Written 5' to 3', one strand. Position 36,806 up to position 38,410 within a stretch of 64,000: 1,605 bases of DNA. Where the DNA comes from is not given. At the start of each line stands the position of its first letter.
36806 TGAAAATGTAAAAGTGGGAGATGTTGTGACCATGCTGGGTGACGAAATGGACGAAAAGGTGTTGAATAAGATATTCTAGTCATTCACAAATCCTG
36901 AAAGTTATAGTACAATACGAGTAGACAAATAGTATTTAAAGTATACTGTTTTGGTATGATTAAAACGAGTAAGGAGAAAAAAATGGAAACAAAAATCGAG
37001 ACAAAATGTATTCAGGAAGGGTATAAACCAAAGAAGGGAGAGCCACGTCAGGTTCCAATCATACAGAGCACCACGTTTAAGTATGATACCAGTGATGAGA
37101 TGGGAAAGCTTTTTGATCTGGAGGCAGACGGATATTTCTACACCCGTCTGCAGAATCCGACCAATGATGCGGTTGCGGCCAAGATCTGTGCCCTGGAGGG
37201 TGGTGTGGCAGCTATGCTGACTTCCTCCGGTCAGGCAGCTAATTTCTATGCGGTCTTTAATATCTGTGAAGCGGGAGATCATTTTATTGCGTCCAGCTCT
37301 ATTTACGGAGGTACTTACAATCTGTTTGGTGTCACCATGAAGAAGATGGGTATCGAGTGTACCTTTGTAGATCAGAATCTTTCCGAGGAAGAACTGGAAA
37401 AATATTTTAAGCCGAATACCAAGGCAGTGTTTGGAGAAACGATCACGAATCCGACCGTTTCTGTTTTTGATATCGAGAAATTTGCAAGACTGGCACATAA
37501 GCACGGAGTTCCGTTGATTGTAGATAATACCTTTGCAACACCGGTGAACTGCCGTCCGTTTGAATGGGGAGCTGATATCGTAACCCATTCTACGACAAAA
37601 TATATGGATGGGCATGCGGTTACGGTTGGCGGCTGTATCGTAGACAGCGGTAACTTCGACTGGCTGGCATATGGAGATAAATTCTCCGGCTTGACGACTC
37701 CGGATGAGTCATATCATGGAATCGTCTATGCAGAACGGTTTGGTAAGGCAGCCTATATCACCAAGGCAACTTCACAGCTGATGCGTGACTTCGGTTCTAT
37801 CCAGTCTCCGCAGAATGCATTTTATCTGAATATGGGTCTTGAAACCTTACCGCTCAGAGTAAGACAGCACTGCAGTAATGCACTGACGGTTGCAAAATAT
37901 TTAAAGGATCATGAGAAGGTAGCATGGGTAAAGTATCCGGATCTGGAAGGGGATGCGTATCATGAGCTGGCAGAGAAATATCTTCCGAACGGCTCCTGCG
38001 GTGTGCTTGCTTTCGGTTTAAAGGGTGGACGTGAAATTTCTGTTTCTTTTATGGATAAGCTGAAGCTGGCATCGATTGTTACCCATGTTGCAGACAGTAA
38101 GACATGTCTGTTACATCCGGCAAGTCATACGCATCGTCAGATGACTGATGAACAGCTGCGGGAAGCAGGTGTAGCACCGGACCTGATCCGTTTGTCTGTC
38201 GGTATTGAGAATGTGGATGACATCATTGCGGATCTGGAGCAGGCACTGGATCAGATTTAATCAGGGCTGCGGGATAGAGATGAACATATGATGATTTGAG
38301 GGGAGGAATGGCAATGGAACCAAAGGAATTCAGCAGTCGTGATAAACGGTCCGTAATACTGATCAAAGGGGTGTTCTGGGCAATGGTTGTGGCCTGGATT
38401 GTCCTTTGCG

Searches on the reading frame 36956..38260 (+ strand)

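Call 42: search_protein_families(library=pfam, proteins=[window:36956-38260:+], max_evalue=0.00001)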
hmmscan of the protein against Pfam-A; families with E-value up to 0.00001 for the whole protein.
window:36956-38260:+ (434 aa): 2 families
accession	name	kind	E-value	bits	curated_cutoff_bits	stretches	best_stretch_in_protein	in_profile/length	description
PF01053.26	Cys_Met_Meta_PP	-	1.5e-126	422.5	27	1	15-431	1-380/381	Cys/Met metabolism PLP-dependent enzyme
PF00155.27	Aminotran_1_2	-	7.8e-06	25.7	19.7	0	85-198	67-193/361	Aminotransferase class I and II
